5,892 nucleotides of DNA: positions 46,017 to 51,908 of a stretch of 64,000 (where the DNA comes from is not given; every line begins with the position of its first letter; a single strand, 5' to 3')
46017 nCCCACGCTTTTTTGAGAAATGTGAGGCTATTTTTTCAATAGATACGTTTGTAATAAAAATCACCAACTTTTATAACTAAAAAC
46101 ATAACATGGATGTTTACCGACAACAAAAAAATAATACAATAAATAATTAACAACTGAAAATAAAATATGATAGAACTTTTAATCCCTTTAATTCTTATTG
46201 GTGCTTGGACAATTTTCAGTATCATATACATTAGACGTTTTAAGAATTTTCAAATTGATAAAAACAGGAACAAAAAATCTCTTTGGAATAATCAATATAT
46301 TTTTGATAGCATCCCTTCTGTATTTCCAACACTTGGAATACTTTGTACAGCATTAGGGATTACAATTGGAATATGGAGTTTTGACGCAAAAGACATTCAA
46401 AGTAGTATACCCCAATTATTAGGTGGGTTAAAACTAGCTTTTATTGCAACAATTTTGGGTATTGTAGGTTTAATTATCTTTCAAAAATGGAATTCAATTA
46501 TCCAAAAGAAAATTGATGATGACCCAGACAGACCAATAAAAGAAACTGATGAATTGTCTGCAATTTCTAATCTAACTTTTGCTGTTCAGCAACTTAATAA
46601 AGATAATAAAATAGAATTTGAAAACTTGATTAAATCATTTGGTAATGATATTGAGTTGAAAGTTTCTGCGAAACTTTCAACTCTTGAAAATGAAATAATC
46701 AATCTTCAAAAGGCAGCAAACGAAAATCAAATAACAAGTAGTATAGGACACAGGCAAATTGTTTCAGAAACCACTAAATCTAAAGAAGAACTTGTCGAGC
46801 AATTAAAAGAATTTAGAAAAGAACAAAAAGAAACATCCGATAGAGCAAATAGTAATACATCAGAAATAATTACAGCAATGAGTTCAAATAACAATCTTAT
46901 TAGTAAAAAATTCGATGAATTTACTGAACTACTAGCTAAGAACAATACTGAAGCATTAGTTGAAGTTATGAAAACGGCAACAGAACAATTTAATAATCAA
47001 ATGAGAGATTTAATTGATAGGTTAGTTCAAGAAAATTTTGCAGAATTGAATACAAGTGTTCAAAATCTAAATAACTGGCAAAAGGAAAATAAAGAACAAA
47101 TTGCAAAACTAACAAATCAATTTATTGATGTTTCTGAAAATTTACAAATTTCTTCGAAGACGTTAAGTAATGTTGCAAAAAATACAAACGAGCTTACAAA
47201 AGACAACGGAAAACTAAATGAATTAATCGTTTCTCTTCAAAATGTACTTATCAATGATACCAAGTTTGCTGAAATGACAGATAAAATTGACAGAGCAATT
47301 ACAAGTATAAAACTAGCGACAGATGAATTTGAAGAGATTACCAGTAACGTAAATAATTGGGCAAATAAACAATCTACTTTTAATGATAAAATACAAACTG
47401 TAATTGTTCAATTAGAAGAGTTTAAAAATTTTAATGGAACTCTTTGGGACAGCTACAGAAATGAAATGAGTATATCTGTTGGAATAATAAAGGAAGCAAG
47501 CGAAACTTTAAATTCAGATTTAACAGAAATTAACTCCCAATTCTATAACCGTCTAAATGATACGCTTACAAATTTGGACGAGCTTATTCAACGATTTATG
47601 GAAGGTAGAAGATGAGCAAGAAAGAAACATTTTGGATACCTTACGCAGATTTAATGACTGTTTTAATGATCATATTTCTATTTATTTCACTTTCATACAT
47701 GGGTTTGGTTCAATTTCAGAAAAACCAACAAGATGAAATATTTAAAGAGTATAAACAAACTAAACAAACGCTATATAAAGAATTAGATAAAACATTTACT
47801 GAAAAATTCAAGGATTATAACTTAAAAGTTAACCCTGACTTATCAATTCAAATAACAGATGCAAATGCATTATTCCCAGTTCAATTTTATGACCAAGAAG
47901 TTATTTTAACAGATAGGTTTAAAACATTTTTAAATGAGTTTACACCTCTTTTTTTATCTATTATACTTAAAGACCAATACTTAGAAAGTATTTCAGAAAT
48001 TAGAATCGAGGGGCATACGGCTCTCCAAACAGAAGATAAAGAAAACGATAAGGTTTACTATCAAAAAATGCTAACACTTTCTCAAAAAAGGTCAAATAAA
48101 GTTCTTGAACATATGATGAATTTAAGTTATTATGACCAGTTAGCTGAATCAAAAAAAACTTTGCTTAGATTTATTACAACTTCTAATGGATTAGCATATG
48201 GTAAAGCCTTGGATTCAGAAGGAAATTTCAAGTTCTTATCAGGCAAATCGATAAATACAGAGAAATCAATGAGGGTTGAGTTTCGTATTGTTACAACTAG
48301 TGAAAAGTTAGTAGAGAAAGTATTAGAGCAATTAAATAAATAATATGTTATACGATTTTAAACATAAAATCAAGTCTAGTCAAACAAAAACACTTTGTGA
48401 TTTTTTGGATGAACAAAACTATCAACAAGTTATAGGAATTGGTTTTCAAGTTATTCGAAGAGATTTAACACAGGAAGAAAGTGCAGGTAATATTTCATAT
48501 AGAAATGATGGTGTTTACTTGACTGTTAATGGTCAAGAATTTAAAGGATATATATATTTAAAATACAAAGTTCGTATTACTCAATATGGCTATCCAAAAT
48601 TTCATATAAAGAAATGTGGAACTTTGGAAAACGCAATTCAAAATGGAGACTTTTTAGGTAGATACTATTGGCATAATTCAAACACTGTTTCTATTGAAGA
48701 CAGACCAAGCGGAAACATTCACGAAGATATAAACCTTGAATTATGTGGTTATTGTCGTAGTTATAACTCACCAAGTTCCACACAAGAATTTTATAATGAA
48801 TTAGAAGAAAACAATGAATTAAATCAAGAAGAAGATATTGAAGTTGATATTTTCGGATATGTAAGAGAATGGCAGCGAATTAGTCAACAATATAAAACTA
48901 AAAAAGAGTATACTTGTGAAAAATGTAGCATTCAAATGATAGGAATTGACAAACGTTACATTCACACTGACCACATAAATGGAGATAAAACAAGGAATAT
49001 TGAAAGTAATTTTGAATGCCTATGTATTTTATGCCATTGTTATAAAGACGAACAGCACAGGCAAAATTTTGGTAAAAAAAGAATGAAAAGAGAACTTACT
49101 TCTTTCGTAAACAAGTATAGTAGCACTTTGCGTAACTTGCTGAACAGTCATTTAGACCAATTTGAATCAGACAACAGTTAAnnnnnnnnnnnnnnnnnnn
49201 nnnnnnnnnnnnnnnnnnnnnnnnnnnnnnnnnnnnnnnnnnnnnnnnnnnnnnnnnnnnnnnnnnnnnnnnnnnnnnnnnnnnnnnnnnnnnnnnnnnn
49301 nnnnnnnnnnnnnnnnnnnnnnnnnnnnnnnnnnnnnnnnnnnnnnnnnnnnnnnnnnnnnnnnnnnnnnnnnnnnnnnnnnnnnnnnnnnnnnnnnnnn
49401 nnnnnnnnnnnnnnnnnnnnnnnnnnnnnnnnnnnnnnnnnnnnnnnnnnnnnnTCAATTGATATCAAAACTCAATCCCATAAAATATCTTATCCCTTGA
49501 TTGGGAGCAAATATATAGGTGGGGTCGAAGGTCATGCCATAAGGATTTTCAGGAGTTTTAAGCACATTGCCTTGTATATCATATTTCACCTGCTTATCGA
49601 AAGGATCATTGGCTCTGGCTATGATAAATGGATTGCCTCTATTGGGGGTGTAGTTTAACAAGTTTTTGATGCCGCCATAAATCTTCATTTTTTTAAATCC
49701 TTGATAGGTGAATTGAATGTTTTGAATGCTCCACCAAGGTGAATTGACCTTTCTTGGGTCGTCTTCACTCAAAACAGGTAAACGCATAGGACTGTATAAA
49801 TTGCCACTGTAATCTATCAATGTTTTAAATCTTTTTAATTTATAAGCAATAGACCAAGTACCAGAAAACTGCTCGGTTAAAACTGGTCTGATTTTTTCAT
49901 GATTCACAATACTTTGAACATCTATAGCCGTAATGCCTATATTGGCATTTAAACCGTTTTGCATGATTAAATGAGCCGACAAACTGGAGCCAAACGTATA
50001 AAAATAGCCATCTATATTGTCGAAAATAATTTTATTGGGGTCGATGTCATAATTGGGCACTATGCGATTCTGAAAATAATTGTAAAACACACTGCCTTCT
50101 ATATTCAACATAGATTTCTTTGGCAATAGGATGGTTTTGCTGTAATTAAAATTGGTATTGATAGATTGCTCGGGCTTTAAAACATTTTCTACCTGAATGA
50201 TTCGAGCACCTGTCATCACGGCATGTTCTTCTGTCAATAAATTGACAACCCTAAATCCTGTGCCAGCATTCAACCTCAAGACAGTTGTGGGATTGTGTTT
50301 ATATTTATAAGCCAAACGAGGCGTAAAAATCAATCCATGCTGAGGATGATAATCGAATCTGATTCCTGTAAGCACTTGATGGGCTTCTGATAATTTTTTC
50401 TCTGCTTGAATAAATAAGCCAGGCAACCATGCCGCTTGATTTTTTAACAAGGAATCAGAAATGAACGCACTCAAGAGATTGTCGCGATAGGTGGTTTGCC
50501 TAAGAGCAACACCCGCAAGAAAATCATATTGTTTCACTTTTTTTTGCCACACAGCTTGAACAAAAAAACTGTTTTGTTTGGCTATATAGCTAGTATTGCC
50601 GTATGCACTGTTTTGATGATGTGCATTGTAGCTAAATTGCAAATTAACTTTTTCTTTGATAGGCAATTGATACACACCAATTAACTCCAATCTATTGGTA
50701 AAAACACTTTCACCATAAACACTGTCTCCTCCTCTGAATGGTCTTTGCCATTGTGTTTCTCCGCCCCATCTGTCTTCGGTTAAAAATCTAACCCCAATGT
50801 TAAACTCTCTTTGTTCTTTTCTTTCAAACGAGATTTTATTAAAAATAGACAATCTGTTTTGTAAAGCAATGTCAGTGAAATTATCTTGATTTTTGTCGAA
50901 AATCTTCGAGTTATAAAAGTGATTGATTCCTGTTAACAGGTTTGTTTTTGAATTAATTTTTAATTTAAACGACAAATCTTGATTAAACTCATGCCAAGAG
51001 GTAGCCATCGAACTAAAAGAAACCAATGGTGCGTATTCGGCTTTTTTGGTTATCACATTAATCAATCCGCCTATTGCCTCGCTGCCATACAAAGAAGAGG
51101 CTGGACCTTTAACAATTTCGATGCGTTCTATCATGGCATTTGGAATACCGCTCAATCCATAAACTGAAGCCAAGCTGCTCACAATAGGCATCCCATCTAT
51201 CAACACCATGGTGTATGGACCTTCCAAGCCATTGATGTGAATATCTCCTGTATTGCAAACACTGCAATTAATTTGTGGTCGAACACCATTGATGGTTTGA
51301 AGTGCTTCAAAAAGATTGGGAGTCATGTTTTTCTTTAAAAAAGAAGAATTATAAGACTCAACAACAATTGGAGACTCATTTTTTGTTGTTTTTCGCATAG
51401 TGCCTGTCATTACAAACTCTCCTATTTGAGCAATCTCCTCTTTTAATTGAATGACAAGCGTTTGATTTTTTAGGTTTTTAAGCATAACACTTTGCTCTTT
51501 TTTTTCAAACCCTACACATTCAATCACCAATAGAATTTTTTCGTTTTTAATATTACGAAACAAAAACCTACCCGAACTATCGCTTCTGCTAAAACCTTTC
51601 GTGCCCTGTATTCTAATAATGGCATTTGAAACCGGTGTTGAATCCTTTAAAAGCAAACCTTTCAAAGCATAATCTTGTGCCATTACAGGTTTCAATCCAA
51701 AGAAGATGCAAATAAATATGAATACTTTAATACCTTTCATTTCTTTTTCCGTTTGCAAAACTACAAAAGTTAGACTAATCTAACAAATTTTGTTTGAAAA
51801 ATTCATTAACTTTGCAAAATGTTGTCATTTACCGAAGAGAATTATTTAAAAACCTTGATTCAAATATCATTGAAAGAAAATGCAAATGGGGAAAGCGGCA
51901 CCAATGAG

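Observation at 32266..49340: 17-kb defence island bracketed by ~95-bp GC-rich inverted repeats, with no integrase, transposase or tRNA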

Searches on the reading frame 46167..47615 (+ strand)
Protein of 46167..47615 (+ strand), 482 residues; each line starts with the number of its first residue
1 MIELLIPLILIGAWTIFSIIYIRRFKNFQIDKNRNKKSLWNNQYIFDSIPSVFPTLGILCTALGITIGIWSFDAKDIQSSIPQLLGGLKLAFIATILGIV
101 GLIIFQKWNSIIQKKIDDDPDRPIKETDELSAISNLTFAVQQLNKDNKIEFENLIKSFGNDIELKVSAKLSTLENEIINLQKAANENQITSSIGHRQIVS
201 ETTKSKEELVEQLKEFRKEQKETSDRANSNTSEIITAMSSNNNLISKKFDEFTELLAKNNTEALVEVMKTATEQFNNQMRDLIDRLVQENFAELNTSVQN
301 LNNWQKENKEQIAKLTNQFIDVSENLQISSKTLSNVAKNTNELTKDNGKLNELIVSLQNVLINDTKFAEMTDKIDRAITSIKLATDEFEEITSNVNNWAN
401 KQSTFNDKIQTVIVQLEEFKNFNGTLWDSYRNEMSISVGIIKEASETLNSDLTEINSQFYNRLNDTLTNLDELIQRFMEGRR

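Call 8: search_protein_families(library=pfam, proteins=[window:46167-47615:+], max_evalue=0.01)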
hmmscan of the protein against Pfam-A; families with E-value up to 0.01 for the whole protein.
window:46167-47615:+ (482 aa): 1 family
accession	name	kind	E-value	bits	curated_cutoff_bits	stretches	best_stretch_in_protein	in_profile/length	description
PF01618.21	MotA_ExbB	-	1.2e-07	32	22.9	1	33-117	36-119/127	MotA/TolQ/ExbB proton channel family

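Call 47: search_protein_families(library=padloc, proteins=[window:46167-47615:+], max_evalue=0.001)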
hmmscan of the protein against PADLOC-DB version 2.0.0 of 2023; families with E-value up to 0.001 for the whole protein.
window:46167-47615:+ (482 aa): 9 families
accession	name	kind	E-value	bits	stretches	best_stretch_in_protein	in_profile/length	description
PDLC00635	ZorA2|ZorA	-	7.1e-143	475.2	1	8-479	13-499/505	MotA/ExbB/TolQ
PDLC00637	ZorA2|ZorA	-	3e-32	109.9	1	45-468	40-367/420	MotA/ExbB/TolQ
PDLC00638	ZorA2|ZorA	-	9.1e-32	108.5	1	16-470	23-418/545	MotA/ExbB/TolQ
PDLC00640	ZorA2|ZorA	-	2.2e-28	97.3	1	45-473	44-426/590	MotA/ExbB/TolQ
PDLC00639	ZorA2|ZorA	-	6.9e-20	69.3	2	49-114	61-126/494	MotA/ExbB/TolQ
PDLC00636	ZorA2|ZorA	-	3.9e-16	57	1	15-434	13-344/461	MotA/ExbB/TolQ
PDLC00602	ZorA1|ZorA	-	1.6e-05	21.9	1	46-472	128-551/648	MotA/ExbB/TolQ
PDLC03865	LmuB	-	6.5e-05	19.3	1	185-474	521-806/1007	-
PDLC00598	ZorA1|ZorA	-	0.00084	15.8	0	259-432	389-554/663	MotA/ExbB/TolQ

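Call 48: search_protein_families(library=ncbifam, proteins=[window:46167-47615:+], max_evalue=0.01)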
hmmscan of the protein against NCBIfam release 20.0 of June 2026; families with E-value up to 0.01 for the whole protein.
window:46167-47615:+ (482 aa): 6 families
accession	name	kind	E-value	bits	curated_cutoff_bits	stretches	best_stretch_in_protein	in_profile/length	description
NF041792.2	2_anti-phage_ZorA2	equivalog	4.7e-24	84.9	700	2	46-187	46-180/550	type II Zorya anti-phage system protein ZorA2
TIGR02168.1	SMC_prok_B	equivalog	0.00016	19.6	567.35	1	159-451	685-968/1181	chromosome segregation protein SMC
NF033916.0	antiphage_ZorA_3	subfamily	0.00036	19.6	250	1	45-104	23-85/509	anti-phage ZorAB system protein ZorA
NF045780.1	TrlF_fam_ATP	equivalog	0.0018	17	350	1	133-471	417-773/944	TrlF family AAA-like ATPase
TIGR02805.1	exbB2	equivalog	0.0029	17.8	135.35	1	11-102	22-113/138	TonB-system energizer ExbB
NF052504.1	sll1863_fam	domain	0.0098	16.1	35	0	163-249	6-92/93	sll1863 family stress response protein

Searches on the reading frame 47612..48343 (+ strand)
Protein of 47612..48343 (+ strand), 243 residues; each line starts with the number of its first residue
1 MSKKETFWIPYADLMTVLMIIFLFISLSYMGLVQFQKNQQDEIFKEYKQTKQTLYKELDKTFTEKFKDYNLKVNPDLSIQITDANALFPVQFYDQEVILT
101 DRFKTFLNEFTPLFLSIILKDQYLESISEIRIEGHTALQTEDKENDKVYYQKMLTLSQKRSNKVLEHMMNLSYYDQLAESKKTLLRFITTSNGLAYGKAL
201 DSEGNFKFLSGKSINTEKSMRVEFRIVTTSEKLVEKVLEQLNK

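Call 8: search_protein_families(library=pfam, proteins=[window:47612-48343:+], max_evalue=0.01)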
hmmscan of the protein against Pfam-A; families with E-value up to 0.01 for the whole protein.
window:47612-48343:+ (243 aa): 2 families
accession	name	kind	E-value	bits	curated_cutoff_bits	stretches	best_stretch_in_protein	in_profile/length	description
PF13677.11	MotB_plug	-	0.00022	21.2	24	1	4-25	15-36/58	Membrane MotB of proton-channel complex MotA/MotB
PF00691.25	OmpA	-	0.005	17.6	27.2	1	116-173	21-68/98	OmpA family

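Call 47: search_protein_families(library=padloc, proteins=[window:47612-48343:+], max_evalue=0.001)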
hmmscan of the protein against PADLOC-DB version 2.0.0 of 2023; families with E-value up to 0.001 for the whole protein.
window:47612-48343:+ (243 aa): 5 families
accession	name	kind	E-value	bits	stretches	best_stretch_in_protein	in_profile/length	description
PDLC00641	ZorB2|ZorB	-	1.1e-62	209.8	1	2-240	11-236/238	MotB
PDLC00609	ZorB1|ZorB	-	3.8e-37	126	1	2-242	13-230/232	MotB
PDLC00611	ZorB1|ZorB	-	1.3e-15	55.7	1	6-199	19-199/240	MotB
PDLC00608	ZorB1|ZorB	-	4e-12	44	1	3-182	13-187/243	MotB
PDLC00610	ZorB1|ZorB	-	2.4e-05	22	1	3-171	12-188/254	MotB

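Call 48: search_protein_families(library=ncbifam, proteins=[window:47612-48343:+], max_evalue=0.01)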
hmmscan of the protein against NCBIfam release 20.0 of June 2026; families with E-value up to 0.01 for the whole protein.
window:47612-48343:+ (243 aa): 3 families
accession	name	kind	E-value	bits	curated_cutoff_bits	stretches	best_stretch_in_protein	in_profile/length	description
NF041787.1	anti-phage_ZorB2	equivalog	3.4e-23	82.9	400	1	15-238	1-208/210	type II Zorya anti-phage system protein ZorB2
NF041788.1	anti-phage_ZorB1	equivalog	5.8e-11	42.3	400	1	5-203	18-204/243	type I Zorya anti-phage system protein ZorB1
NF006508.0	PRK08944.1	subfamily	0.0046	16.2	259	0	44-172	141-250/304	MotB family protein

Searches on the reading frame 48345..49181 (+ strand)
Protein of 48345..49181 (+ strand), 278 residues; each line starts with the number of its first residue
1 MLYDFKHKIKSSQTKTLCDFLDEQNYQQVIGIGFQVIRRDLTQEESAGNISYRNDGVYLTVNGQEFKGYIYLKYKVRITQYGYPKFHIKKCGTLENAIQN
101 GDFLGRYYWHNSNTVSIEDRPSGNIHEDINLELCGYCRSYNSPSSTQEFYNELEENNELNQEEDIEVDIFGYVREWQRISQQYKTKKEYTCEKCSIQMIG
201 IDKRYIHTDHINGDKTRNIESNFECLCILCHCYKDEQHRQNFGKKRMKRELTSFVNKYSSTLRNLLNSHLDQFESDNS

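Call 9: search_protein_families(library=pfam, proteins=[window:48345-49181:+], max_evalue=0.01)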
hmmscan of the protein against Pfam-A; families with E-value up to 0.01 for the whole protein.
window:48345-49181:+ (278 aa): 0 families

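Call 32: find_encoding_contigs(protein=window:48345-49181:+, flank=10000, max_places=10)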
Protein window:48345-49181:+ (278 aa): 1 contig read that carries it; 1 place shown.
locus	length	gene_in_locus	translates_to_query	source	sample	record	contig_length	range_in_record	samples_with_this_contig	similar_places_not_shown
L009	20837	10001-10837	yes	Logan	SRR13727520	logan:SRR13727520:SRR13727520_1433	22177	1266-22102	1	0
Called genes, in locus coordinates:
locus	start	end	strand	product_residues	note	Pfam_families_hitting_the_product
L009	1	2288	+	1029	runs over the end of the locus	PF04851:ResIII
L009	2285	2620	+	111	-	-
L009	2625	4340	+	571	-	PF03235:GmrSD_N, PF07510:GmrSD_C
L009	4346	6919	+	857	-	PF01555:N6_N4_Mtase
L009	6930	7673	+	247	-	PF10899:AbiGi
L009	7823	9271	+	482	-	PF01618:MotA_ExbB (weak)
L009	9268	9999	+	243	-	-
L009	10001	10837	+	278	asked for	-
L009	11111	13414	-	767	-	PF13620:CarboxypepD_reg (weak), PF13715:CarbopepD_reg_2, PF07715:Plug, PF00593:TonB_dep_Rec_b-barrel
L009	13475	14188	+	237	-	PF01325:Fe_dep_repress, PF13545:HTH_Crp_2 (faint), PF02742:Fe_dep_repr_C, PF04023:FeoA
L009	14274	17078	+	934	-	PF13620:CarboxypepD_reg, PF13715:CarbopepD_reg_2, PF00593:TonB_dep_Rec_b-barrel (weak), PF14905:OMP_b-brl_3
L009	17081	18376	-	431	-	PF00994:MoCF_biosynth, PF18146:CinA_KH, PF02464:CinA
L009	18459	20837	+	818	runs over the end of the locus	?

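Call 48: search_protein_families(library=ncbifam, proteins=[window:48345-49181:+], max_evalue=0.01)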
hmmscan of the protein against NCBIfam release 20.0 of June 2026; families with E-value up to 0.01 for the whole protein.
window:48345-49181:+ (278 aa): 1 family
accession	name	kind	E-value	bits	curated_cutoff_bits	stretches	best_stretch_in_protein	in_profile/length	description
NF041791.1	anti-phage_ZorE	equivalog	7.8e-14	51.3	600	1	84-240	87-255/358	type II Zorya anti-phage system protein ZorE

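Call 49: find_homologous_proteins(query=window:48345-49181:+, max_evalue=1e-10)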
Query window:48345-49181:+ (278 aa): 105 proteins with E <= 1e-10 among 222 candidates.
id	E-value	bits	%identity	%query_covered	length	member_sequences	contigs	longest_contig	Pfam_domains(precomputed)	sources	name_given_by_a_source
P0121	6.8e-164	562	86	100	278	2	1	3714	-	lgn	-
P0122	1.1e-161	555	85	100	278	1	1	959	-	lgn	-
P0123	3.0e-160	550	86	100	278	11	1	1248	-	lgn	-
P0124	2.6e-158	544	85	100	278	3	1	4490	-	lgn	-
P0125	8.9e-145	499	79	100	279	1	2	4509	PF26739.1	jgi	jgi:hypothetical protein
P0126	1.0e-144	499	81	93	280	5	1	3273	-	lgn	-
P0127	8.8e-144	496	78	100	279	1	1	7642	-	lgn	-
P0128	1.9e-137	475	75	100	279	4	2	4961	PF26739.1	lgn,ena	-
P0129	1.9e-133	462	73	100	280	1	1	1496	-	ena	-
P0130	1.2e-128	447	69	100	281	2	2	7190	-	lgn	-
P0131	1.3e-123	430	68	100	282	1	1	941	-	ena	-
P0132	4.8e-123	428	68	100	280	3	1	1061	-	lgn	-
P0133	6.2e-122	425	68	100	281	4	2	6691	-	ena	-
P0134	5.6e-121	421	64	100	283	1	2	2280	-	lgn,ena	-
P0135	3.4e-120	419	65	100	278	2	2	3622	-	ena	-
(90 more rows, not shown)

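Call 52: find_encoding_contigs(protein=P0127, flank=10000, max_places=10)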
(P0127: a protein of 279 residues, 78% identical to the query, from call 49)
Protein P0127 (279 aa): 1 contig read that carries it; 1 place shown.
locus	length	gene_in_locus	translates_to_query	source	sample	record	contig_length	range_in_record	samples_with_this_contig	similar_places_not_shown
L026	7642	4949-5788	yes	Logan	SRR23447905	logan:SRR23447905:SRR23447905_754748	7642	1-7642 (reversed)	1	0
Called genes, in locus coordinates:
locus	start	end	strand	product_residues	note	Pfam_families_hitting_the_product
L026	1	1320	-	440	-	?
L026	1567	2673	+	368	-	PF13776:DUF4172, PF02661:Fic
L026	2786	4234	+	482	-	PF01618:MotA_ExbB (weak)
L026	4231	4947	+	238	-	-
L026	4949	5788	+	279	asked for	-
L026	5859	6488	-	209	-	PF06439:3keto-disac_hyd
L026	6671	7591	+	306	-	PF03547:Mem_trans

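Call 63: search_protein_families(library=phrogs, proteins=[window:48345-49181:+], max_evalue=0.01)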
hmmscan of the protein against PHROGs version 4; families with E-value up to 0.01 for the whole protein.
window:48345-49181:+ (278 aa): 8 families
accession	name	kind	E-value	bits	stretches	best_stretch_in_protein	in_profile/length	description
phrog_144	-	DNA, RNA and nucleotide metabolism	3.4e-11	44.1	1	158-265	53-163/175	HNH endonuclease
phrog_589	-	DNA, RNA and nucleotide metabolism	2.3e-06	28.5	1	161-250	64-154/179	HNH endonuclease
phrog_333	-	DNA, RNA and nucleotide metabolism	3.3e-05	25.1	1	174-245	19-91/138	HNH endonuclease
phrog_10822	-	DNA, RNA and nucleotide metabolism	4.2e-05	24.3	1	173-251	85-164/245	HNH endonuclease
phrog_25862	-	DNA, RNA and nucleotide metabolism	0.00019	22.9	1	176-235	78-136/149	HNH endonuclease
phrog_119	-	DNA, RNA and nucleotide metabolism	0.00026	20.9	1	166-271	181-291/443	HNH endonuclease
phrog_14736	-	DNA, RNA and nucleotide metabolism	0.00027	21.6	1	187-250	31-94/202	HNH endonuclease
phrog_2625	-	unknown function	0.0026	18.5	0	12-40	13-41/56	-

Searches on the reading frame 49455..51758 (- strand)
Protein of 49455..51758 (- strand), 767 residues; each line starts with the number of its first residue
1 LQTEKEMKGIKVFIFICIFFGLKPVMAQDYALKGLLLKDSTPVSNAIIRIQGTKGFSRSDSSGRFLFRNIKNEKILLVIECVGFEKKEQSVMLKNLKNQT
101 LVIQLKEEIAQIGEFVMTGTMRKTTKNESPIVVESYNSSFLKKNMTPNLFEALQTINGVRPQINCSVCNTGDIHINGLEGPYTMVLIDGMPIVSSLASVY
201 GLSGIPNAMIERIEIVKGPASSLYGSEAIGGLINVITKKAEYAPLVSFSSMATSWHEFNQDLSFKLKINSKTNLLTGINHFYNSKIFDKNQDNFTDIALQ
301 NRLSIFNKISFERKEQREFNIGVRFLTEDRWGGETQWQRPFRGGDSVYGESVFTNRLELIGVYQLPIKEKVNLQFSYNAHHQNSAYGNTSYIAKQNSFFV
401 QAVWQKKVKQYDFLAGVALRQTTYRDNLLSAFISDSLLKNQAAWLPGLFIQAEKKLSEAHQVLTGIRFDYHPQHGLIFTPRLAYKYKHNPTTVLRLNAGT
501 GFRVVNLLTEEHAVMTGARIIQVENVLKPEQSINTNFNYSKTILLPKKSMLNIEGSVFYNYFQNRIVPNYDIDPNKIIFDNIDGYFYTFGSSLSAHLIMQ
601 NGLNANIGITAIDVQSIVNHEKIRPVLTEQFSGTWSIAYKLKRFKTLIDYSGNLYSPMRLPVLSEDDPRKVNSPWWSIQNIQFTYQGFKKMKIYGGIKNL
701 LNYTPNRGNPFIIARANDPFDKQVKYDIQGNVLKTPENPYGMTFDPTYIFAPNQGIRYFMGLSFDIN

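Call 9: search_protein_families(library=pfam, proteins=[window:49455-51758:-], max_evalue=0.01)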
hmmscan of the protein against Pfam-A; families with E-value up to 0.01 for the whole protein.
window:49455-51758:- (767 aa): 4 families
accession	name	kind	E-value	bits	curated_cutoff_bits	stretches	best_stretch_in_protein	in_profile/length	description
PF07715.20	Plug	-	6.1e-21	75.4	23.9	1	126-231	2-106/107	TonB-dependent Receptor Plug Domain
PF00593.30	TonB_dep_Rec_b-barrel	-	5.6e-16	59.9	27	1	329-700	42-436/436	TonB dependent receptor-like, beta-barrel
PF13715.12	CarbopepD_reg_2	-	6.1e-12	45.9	32.2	1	39-116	8-87/88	CarboxypepD_reg-like domain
PF13620.12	CarboxypepD_reg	-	2.9e-06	28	32.3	1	39-106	10-82/82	Carboxypeptidase regulatory-like domain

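Call 16: find_encoding_contigs(protein=window:49455-51758:-, flank=10000, max_places=10)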
Protein window:49455-51758:- (767 aa): 1 contig read that carries it; 1 place shown.
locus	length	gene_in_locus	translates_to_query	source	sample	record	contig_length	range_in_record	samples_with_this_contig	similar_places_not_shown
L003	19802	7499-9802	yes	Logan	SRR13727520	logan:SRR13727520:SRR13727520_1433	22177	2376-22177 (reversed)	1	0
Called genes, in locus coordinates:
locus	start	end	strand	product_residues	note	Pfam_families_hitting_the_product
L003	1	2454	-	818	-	?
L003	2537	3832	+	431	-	PF00994:MoCF_biosynth, PF18146:CinA_KH, PF02464:CinA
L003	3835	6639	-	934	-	PF13620:CarboxypepD_reg, PF13715:CarbopepD_reg_2, PF00593:TonB_dep_Rec_b-barrel (weak), PF14905:OMP_b-brl_3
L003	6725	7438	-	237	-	PF01325:Fe_dep_repress, PF13545:HTH_Crp_2 (faint), PF02742:Fe_dep_repr_C, PF04023:FeoA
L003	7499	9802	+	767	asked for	PF13620:CarboxypepD_reg (weak), PF13715:CarbopepD_reg_2, PF07715:Plug, PF00593:TonB_dep_Rec_b-barrel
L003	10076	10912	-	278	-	-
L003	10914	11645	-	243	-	-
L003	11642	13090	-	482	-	PF01618:MotA_ExbB (weak)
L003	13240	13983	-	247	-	PF10899:AbiGi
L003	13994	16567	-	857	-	PF01555:N6_N4_Mtase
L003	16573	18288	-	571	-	PF03235:GmrSD_N, PF07510:GmrSD_C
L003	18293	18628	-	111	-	-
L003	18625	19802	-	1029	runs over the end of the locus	PF04851:ResIII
